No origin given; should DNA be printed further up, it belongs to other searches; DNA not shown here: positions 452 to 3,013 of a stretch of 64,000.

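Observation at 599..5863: Giant membrane-anchored surface protein combining Cys/Asp repeats, an embedded thioredoxin domain and two HExxH modules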

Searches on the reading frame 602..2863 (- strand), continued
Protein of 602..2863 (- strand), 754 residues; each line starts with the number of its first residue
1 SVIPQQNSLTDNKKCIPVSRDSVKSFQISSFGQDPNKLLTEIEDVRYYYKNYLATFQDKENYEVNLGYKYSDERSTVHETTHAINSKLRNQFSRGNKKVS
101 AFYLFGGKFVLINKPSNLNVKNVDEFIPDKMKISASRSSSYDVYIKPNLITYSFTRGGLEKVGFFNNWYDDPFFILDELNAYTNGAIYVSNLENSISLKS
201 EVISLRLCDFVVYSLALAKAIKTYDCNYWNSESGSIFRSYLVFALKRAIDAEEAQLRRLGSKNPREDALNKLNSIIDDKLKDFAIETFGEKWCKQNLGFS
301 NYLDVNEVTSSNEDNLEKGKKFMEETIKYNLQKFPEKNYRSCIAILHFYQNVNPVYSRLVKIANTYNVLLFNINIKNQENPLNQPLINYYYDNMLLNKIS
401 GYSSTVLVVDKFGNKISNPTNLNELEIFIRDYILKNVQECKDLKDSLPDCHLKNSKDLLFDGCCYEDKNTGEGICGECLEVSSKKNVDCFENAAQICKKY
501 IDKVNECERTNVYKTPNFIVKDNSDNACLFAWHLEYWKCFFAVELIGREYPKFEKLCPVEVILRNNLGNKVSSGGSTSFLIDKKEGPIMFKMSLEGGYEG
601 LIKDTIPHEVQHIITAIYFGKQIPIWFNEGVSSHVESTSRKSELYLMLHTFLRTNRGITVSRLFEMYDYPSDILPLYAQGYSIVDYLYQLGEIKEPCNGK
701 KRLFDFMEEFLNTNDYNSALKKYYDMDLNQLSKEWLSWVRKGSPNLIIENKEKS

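Call 85: search_protein_families(library=pfam, proteins=[L007:2747-4651:+, L007:5459-7387:+, L007:4668-5447:+, L007:7357-8001:+, L006:4048-6762:+, L006:1663-2124:+, P0200, P0141, P0155], max_evalue=0.1)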
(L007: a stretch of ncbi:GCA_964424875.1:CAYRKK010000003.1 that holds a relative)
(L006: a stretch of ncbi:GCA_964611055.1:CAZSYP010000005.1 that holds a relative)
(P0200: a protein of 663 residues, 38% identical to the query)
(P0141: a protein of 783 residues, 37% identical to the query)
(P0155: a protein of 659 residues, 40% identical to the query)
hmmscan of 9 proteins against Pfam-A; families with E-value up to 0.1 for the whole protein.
L007:2747-4651:+ (635 aa): 0 families

L007:5459-7387:+ (643 aa): 0 families

L007:4668-5447:+ (260 aa): 0 families

L007:7357-8001:+ (215 aa): 0 families

L006:4048-6762:+ (905 aa): 0 families

L006:1663-2124:+ (154 aa): 1 family
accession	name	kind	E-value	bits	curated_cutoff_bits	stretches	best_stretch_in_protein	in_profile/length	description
PF18692.7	DUF5640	-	0.008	16.5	28.5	1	64-121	1-63/85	Family of unknown function (DUF5640)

P0200 (663 aa): 1 family
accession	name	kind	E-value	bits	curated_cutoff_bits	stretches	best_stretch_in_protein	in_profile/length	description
PF13485.12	Peptidase_MA_2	-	4.5e-05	23.8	32.4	1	497-629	69-199/201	Peptidase MA superfamily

P0141 (783 aa): 0 families

P0155 (659 aa): 0 families
